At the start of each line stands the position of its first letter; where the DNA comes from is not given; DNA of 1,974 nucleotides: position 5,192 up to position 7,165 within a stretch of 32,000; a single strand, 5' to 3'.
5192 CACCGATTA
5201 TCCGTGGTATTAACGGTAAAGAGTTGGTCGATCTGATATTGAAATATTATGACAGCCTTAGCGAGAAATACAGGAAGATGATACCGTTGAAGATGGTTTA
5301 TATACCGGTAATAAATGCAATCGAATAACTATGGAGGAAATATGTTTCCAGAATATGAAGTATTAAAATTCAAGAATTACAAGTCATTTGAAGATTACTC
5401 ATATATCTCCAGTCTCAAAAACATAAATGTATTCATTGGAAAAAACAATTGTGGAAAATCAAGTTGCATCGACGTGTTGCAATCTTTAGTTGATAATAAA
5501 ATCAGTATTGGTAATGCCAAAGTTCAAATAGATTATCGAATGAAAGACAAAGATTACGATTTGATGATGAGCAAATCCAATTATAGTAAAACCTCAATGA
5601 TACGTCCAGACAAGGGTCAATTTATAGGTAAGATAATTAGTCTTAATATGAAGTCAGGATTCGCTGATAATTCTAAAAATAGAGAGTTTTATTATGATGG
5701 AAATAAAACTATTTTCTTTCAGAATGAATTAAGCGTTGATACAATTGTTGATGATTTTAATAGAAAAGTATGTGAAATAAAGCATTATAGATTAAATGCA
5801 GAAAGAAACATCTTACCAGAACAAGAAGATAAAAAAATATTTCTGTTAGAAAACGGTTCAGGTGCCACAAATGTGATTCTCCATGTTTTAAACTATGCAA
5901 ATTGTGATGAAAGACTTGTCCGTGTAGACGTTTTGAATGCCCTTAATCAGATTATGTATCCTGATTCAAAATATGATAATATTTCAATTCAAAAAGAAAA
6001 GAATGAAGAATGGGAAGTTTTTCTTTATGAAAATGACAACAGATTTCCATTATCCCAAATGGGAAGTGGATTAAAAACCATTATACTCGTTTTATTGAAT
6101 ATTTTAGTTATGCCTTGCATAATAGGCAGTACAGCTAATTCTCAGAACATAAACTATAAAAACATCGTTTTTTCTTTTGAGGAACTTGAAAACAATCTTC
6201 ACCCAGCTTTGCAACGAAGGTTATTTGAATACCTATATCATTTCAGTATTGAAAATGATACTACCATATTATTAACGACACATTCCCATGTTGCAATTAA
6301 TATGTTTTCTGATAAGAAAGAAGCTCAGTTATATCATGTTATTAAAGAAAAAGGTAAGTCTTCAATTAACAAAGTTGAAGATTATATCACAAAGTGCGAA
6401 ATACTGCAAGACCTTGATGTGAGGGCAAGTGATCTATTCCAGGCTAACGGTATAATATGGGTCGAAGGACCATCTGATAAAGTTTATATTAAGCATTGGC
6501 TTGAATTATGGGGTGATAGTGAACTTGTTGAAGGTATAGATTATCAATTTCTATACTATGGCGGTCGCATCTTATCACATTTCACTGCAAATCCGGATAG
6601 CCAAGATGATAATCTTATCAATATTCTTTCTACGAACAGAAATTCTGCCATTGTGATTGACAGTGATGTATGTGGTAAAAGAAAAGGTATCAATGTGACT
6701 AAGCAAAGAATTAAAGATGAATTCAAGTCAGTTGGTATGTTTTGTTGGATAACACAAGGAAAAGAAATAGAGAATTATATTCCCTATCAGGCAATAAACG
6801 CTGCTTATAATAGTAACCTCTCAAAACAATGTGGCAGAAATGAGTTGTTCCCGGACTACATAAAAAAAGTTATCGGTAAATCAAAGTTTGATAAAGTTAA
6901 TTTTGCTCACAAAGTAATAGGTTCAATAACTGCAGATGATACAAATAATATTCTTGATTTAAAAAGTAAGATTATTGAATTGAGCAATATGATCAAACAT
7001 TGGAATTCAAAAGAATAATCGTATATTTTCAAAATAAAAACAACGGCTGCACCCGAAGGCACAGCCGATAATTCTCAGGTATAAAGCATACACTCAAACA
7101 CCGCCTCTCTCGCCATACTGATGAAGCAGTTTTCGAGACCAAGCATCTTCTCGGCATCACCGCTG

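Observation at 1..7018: A single operon chains a methyltransferase, an RloC-like anticodon nuclease, an Mrr-type endonuclease and an OLD-like ATPase-Toprim nuclease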

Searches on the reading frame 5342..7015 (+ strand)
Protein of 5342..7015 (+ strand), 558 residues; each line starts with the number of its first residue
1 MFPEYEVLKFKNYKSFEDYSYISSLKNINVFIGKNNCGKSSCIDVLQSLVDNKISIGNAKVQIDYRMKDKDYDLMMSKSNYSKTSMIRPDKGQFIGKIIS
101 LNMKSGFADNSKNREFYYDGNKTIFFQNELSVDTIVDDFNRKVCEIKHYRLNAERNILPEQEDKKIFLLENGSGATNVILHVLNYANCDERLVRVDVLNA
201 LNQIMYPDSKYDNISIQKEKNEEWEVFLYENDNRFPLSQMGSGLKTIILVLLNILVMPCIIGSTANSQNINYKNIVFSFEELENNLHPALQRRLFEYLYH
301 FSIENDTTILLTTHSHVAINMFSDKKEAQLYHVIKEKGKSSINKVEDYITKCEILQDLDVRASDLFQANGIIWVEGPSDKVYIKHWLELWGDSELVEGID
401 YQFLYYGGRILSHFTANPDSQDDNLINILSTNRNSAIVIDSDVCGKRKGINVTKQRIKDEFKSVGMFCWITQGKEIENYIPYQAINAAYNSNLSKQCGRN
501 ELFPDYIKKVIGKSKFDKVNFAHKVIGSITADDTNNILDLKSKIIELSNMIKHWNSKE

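Call 3: search_protein_families(library=pfam, proteins=[window:5342-7015:+], max_evalue=0.01)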
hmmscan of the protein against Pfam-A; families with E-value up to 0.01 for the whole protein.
window:5342-7015:+ (558 aa): 3 families
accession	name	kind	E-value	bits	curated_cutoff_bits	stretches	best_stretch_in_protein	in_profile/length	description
PF13175.12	AAA_15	-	2.7e-20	73.8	32.1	2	209-316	273-371/374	AAA ATPase domain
PF13304.12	AAA_21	-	1e-16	62.3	27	1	202-316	191-300/304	AAA domain, putative AbiEii toxin, Type IV TA system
PF02463.25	SMC_N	-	0.0002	21.3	40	1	8-46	5-44/220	RecF/RecN/SMC N terminal domain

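Call 4: search_protein_families(library=padloc, proteins=[window:5342-7015:+], max_evalue=0.01)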
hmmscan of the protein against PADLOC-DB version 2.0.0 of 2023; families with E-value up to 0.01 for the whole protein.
window:5342-7015:+ (558 aa): 89 families (the best 25 are shown)
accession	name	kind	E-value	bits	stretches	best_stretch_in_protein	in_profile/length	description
PDLC02979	AriA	-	1.2e-21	76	2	209-316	272-370/373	-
PDLC00091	GajA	-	1.8e-19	68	2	253-383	275-406/627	AAA ATPase domain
PDLC02980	AriA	-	2.9e-18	64.9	1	28-318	1-302/304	-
PDLC03878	NsnB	-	3.9e-18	64.3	1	8-321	5-283/345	-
PDLC00069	GajA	-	4.3e-18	63.1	2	267-463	325-518/687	AAA ATPase domain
PDLC02915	ATPase-Toprim_I-B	-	1.1e-16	58.8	2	270-379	252-359/623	-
PDLC04611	PDC-M38A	-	3.7e-16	57.6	2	216-327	242-338/383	-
PDLC04389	PDC-M07A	-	4.6e-16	56.9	2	207-347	255-401/443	-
PDLC00070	GajA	-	4.6e-16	56.5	2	240-384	263-403/596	AAA ATPase domain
PDLC00071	GajA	-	2.8e-15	54.2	2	253-384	255-388/588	AAA ATPase domain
PDLC00067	GajA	-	7.7e-15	52.4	2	230-515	263-537/604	AAA ATPase domain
PDLC00077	GajA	-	1e-14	52.1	2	228-415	292-480/616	AAA ATPase domain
PDLC02336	AbiLi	-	3.1e-14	51.3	1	8-327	5-301/340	AbiLi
PDLC00066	GajA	-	4.4e-14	49.9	2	266-384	271-387/567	AAA ATPase domain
PDLC00083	GajA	-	9.8e-14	48.6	2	249-420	268-455/639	AAA ATPase domain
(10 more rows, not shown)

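Call 5: search_protein_families(library=ncbifam, proteins=[window:5342-7015:+], max_evalue=0.01)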
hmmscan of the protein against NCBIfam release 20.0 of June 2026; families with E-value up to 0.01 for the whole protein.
window:5342-7015:+ (558 aa): 5 families
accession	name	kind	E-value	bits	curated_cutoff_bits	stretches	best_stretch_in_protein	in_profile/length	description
NF038234.1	retron_eff_Eco8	equivalog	2.7e-10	39.5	250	2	276-379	275-387/679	retron Eco8 family effector endonuclease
NF047739.1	antiphage_MADS3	equivalog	4.2e-05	22.9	420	1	8-51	5-46/427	methylation-associated defense system AAA family ATPase MAD3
TIGR00611.2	recf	equivalog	0.0042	16.3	172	0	8-46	4-41/339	DNA replication/repair protein RecF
TIGR02169.1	SMC_prok_A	equivalog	0.005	14.6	729.4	1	6-46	3-43/1165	chromosome segregation protein SMC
TIGR03005.1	ectoine_ehuA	equivalog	0.0085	15.3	345.4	0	273-339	164-230/252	ectoine/hydroxyectoine ABC transporter ATP-binding protein EhuA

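Call 52: search_solved_structures(query=window:5342-7015:+, max_evalue=1)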
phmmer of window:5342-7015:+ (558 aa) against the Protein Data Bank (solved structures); distinct sequences matched with E-value up to 1: 9.
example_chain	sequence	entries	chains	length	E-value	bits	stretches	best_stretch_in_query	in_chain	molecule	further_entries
9e8z_C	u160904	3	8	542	5.8e-05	25.3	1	9-49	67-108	Retron Ec83 probable ATPase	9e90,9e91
9o4a_A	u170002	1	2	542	0.0007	21.7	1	9-49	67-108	Retron Ec83 probable ATPase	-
3qkt_A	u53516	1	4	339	0.015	17.3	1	8-252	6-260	DNA double-strand break repair rad50 ATPase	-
4nci_A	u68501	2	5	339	0.015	17.3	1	8-252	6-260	DNA double-strand break repair Rad50 ATPase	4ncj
4nck_A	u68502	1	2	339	0.024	16.7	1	8-249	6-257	DNA double-strand break repair Rad50 ATPase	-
4nch_A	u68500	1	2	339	0.039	16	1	8-243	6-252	DNA double-strand break repair Rad50 ATPase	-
8ee4_A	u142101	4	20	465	0.13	14.2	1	226-320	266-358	PtuA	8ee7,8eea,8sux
1us8_A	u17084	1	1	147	0.48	12.4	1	8-48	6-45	DNA DOUBLE-STRAND BREAK REPAIR RAD50 ATPASE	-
1f2t_A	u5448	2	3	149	0.5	12.3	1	8-48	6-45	RAD50 ABC-ATPASE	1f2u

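Call 56: find_homologous_proteins(query=window:5342-7015:+, max_evalue=0.00001)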
Query window:5342-7015:+ (558 aa): 4193 proteins with E <= 0.00001 among 8000 candidates; the best 120 are listed.
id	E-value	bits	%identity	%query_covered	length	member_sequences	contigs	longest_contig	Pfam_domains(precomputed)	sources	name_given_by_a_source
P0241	0.0e+0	1251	100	100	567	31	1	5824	PF13175.13,PF13304.13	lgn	-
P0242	0.0e+0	1096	86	100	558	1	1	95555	PF13175.13,PF13304.13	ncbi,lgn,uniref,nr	ncbi:Predicted ATP-dependent endonuclease of the OLD family, contains P-loop ATPase and TOPRIM domai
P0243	1.5e-256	871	69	100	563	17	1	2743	PF13175.13,PF13476.13,PF13304.13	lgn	-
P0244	8.7e-253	858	74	99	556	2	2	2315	PF13175.13,PF13304.13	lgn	-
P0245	2.7e-245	833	71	99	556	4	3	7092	PF13175.13,PF13304.13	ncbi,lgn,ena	-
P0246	8.6e-243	825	67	100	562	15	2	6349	PF13175.13,PF13304.13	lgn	-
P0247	2.5e-233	794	65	100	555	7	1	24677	PF13175.13,PF13304.13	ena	-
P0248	3.7e-227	774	64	100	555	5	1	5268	PF13175.13,PF13304.13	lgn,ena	-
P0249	7.9e-218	743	61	100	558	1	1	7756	PF13175.13,PF13304.13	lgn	-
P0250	1.8e-216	738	61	99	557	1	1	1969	PF13175.13,PF13304.13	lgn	-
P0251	4.0e-214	731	61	100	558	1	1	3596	PF13175.13,PF13304.13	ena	-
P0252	5.6e-213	727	60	100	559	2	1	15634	PF13175.13,PF02463.26,PF13304.13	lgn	-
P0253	1.5e-209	715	60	100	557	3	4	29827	PF13175.13,PF02463.26,PF13304.13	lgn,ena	-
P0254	2.1e-208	712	59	100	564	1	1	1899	PF13175.13,PF13476.13,PF13304.13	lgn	-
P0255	4.0e-203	694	60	100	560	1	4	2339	PF13175.13,PF13304.13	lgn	-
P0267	4.3e-161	556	51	99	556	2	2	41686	PF13175.13,PF02463.26,PF13304.13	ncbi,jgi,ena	-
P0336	9.8e-143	495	46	99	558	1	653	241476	PF13175.13,PF02463.26,PF13304.13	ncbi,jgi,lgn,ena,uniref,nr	ncbi:hypothetical protein DXD02_14695 [Blautia sp. TF10-30]|jgi:putative ATP-dependent endonuclease 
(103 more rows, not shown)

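Call 58: find_encoding_contigs(protein=P0336, flank=7000, max_places=8)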
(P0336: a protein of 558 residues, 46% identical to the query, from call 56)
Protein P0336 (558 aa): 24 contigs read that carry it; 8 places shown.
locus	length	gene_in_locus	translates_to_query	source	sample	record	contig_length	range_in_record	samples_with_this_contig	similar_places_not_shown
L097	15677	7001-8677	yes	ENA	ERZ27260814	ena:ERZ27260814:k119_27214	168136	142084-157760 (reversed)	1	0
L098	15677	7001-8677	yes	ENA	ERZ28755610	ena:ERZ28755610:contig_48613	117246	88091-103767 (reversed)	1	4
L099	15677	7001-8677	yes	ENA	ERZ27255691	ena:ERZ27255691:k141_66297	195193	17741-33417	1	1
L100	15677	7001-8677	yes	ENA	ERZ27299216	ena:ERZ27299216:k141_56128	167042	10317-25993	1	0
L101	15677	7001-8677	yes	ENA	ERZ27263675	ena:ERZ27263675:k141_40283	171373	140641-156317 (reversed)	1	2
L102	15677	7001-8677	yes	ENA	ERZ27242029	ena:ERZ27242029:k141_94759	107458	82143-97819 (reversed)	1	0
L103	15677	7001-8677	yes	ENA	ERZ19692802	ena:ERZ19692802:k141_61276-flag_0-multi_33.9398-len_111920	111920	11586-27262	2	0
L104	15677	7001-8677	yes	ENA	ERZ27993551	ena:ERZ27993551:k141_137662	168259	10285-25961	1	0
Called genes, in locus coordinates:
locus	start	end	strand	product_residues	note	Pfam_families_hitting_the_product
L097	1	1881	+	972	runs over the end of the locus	PF04313:HSDR_N, PF00270:DEAD, PF04851:ResIII, PF18766:SWI2_SNF2, PF22679:T1R_D3-like, PF12008:EcoR124_C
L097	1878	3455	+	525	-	PF12161:HsdM_N, PF02384:N6_Mtase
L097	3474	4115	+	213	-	-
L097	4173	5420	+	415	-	PF01420:Methylase_S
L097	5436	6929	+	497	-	PF13289:SIR2_2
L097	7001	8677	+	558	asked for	PF02463:SMC_N (faint), PF13175:AAA_15, PF13304:AAA_21, PF13175:AAA_15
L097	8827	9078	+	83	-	-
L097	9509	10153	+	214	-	PF14196:ATC_hydrolase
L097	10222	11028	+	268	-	PF04072:LCM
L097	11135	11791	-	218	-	PF00106:adh_short, PF01370:Epimerase, PF13561:adh_short_C2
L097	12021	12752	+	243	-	PF00005:ABC_tran, PF02463:SMC_N (faint), PF13304:AAA_21 (faint)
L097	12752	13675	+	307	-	PF01458:SUFBD_core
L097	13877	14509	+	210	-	PF08532:Glyco_hydro_42M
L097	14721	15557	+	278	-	PF01256:Carb_kinase (weak), PF08543:Phos_pyr_kin, PF00294:PfkB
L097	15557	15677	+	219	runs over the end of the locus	PF04055:Radical_SAM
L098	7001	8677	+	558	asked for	PF02463:SMC_N (faint), PF13175:AAA_15, PF13304:AAA_21, PF13175:AAA_15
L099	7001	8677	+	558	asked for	PF02463:SMC_N (faint), PF13175:AAA_15, PF13304:AAA_21, PF13175:AAA_15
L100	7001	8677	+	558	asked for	PF02463:SMC_N (faint), PF13175:AAA_15, PF13304:AAA_21, PF13175:AAA_15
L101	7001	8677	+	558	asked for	PF02463:SMC_N (faint), PF13175:AAA_15, PF13304:AAA_21, PF13175:AAA_15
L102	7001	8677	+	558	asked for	PF02463:SMC_N (faint), PF13175:AAA_15, PF13304:AAA_21, PF13175:AAA_15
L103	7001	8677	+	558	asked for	PF02463:SMC_N (faint), PF13175:AAA_15, PF13304:AAA_21, PF13175:AAA_15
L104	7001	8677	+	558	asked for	PF02463:SMC_N (faint), PF13175:AAA_15, PF13304:AAA_21, PF13175:AAA_15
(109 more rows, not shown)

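Call 59: find_encoding_contigs(protein=P0267, flank=10000, max_places=4)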
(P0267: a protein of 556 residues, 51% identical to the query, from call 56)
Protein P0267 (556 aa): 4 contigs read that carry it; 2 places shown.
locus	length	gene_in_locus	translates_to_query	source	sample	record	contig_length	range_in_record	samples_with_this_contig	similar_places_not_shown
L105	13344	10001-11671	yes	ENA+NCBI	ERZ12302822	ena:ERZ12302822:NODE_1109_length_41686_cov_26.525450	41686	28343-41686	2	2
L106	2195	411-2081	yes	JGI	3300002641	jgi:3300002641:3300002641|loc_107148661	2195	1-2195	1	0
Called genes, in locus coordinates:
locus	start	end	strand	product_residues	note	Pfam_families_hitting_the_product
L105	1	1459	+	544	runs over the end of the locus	PF05524:PEP-utilisers_N, PF00391:PEP-utilizers, PF02896:PEP-utilizers_C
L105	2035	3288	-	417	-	PF13102:Phage_int_SAM_5 (weak), PF14659:Phage_int_SAM_3, PF22022:Phage_int_M, PF00589:Phage_integrase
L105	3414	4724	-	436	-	PF01076:Mob_Pre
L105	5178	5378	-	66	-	-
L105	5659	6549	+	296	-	PF01381:HTH_3, PF12844:HTH_19, PF13443:HTH_26 (weak)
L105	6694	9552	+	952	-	PF20464:MmeI_N, PF20465:MmeI_hel, PF02384:N6_Mtase (faint), PF20473:MmeI_Mtase, PF07669:Eco57I, PF20466:MmeI_TRD, PF20467:MmeI_C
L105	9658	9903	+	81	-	-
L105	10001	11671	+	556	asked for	PF02463:SMC_N (weak), PF13175:AAA_15, PF13304:AAA_21, PF13175:AAA_15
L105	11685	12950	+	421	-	-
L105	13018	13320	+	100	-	-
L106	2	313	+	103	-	?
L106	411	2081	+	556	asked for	PF02463:SMC_N (weak), PF13175:AAA_15, PF13304:AAA_21, PF13175:AAA_15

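Call 61: search_solved_structures(query=A6, max_evalue=1)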
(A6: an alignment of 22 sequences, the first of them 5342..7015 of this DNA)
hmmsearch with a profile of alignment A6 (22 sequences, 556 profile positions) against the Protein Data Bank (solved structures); distinct sequences matched with E-value up to 1: 29.
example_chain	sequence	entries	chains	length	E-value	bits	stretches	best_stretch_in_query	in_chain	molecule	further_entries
9e8z_C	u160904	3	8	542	0.00016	23.7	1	4-48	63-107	Retron Ec83 probable ATPase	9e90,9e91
4nck_A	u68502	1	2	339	0.00037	22.5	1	3-232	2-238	DNA double-strand break repair Rad50 ATPase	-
3qkt_A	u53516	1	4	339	0.00038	22.5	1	3-233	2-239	DNA double-strand break repair rad50 ATPase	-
4nci_A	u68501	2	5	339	0.00039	22.4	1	3-232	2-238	DNA double-strand break repair Rad50 ATPase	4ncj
4nch_A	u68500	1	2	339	0.00051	22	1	3-224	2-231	DNA double-strand break repair Rad50 ATPase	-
3qkr_A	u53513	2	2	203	0.00055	21.9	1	3-86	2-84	DNA double-strand break repair rad50 ATPase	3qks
1ii8_A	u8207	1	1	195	0.00072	21.5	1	3-86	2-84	Rad50 ABC-ATPase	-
1us8_A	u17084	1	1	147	0.00077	21.4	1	3-86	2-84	DNA DOUBLE-STRAND BREAK REPAIR RAD50 ATPASE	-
1f2t_A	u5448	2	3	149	0.00079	21.4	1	3-86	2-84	RAD50 ABC-ATPASE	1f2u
9o4a_A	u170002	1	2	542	0.0015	20.5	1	4-48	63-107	Retron Ec83 probable ATPase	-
8ux9_B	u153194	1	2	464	0.0017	20.3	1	20-141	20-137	AriA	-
8v45_A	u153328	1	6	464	0.0017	20.3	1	20-141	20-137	AriA antitoxin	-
8v46_A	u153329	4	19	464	0.0017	20.3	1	20-141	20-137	AriA antitoxin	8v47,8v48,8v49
3qku_A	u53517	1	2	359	0.0033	19.3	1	3-84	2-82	DNA double-strand break repair rad50 ATPase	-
8ee4_A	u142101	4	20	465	0.0075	18.2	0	234-314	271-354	PtuA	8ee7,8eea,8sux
6p74_A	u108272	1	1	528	0.18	13.6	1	274-379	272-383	Putative ATP-dependent endonuclease of the OLD family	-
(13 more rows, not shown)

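Call 77: predict_structure(alignment_id=A6)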
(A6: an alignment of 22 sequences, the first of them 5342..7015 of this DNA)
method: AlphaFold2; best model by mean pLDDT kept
length: 558 residues; sequences in the alignment: 22
mean_pLDDT: 83.0   pTM: 0.69
mean pLDDT of the five models: 83.0, 82.4, 82.0, 81.0, 80.4
residues with pLDDT >= 90: 212; 70-90: 250; 50-70: 87; < 50: 9
segments of 3 or more residues with pLDDT < 50: 361-366
pLDDT, mean of each block of 10 residues (from residue 1): 86 93 93 89 91 82 90 79 67 83 76 76 58 84 89 82 89 92 87 95 87 93 93 92 92 92 64 92 80 92 95 80 85 91 74 61 53 85 92 79 71 60 59 80 67 80 88 90 93 90 88 80 90 87 94 73
secondary structure, 60 per line:
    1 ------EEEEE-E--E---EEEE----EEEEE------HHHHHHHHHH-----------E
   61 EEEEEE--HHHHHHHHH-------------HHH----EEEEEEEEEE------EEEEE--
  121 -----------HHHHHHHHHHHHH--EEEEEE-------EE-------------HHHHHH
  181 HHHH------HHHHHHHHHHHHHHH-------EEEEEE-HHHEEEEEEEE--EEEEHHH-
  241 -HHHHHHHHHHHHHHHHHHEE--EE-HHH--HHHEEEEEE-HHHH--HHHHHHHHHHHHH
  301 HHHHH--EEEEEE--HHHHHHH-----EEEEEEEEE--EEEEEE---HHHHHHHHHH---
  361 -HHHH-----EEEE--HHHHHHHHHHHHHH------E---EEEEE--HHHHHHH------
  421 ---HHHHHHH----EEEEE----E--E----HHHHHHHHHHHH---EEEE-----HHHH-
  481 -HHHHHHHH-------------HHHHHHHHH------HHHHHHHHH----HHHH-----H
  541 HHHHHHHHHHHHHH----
elements in order: E7-11 E20-23 E28-32 H39-48 E60-66 H69-77 E98-107 E114-118 H132-144 E147-152 H175-184 H191-205 E213-218 E223-230 E233-236 H242-259 E275-280 H282-285 H288-305 E308-313 H316-322 E328-336 E339-344 H348-357 H362-365 E371-374 H377-390 E401-405 H408-414 H424-430 E435-439 H452-463 E467-470 H476-479 H482-489 H503-511 H518-526 H531-534 H540-554

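Call 82: fold_search(model_id=the predicted structure, library=pdb)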
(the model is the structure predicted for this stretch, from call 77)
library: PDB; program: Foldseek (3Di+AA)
matches with E <= 10: 1321; with E <= 0.001: 442
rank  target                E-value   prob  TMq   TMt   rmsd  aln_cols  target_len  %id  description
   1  8u7i_A                2.2e-14  1.00  0.32  0.29  21.2       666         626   15  Structure of the phage immune evasion protein Gad1 bound to the Gabija GajAB complex (released 2023-11-22)
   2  9lp9_B                6.8e-14  1.00  0.32  0.25  19.0       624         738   13  The cryo-EM structure of retron Eco8 in a standby state (released 2025-11-19)
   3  9lpa_B                9.6e-14  1.00  0.33  0.26  23.0       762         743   13  The cryo-EM structure of retron Eco8 in an active state (released 2025-11-19)
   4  8x5i_D                1.3e-13  1.00  0.31  0.31  21.0       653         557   16  Structure of ATP/Mg2+ bound Gabija GajA (released 2024-02-28)
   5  9x94_J                6.6e-13  1.00  0.29  0.23  24.3       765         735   12  Apo Retron-Eco8 complex (released 2026-03-18)
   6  8sm3_A                7.8e-13  1.00  0.30  0.31  20.3       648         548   15  Structure of Bacillus cereus VD045 Gabija GajA-GajB Complex (released 2023-11-22)
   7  5h68_A                1.2e-12  1.00  0.35  0.56   8.8       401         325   15  Crystal structure of an engaged dimer of the Geobacillus stearothermophilus SMC head domain (released 2017-03-15)
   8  9x94_F                1.7e-12  1.00  0.30  0.24  25.0       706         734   12  Apo Retron-Eco8 complex (released 2026-03-18)
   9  9e91_B                2.4e-12  1.00  0.33  0.45  11.6       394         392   16  Ec83 Retron PtuA Dimer bound to ATP (released 2025-07-02)
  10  8x5i_B                3.0e-12  1.00  0.31  0.31  20.8       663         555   15  Structure of ATP/Mg2+ bound Gabija GajA (released 2024-02-28)
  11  9x9b_B                3.4e-12  1.00  0.35  0.27  23.2       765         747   13  Retron-Eco8 complex with ATP-Mg2+ (released 2026-03-04)
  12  8tjy_A                3.6e-12  1.00  0.28  0.32  18.4       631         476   14  Structure of Gabija AB complex (released 2024-04-24)
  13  9e90_C                4.5e-12  1.00  0.37  0.42  12.8       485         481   15  Ec83 Retron PtuA/PtuB (2-1) complex bound to ATP (released 2025-07-02)
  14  5h68_B                5.7e-12  1.00  0.32  0.50   9.1       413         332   15  Crystal structure of an engaged dimer of the Geobacillus stearothermophilus SMC head domain (released 2017-03-15)
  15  8x5i_C                6.4e-12  1.00  0.26  0.30  20.2       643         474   14  Structure of ATP/Mg2+ bound Gabija GajA (released 2024-02-28)
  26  6p74                  2.8e-11  1.00  0.32  0.34  18.9       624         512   13  OLD nuclease from Thermus Scotoductus (released 2020-01-29)
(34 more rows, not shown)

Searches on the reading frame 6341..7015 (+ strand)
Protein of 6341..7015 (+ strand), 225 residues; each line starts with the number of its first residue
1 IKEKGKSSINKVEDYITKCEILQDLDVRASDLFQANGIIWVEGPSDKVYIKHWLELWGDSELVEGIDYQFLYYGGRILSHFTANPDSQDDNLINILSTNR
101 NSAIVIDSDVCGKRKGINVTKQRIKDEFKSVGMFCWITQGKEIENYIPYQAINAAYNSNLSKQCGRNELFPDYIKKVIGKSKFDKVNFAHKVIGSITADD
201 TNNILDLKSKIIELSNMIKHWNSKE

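Call 55: search_protein_families(library=pfam, proteins=[window:6341-7015:+], max_evalue=1)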
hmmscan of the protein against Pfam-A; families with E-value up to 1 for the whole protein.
window:6341-7015:+ (225 aa): 2 families
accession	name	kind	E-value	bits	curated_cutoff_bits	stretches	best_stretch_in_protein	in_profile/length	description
PF20469.4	OLD-like_TOPRIM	-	0.053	14.5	23.2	1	35-59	3-27/67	Overcoming lysogenization defect protein-like, TOPRIM domain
PF01285.24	TEA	-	0.19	12.5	25.1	1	159-182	30-53/68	TEA/ATTS domain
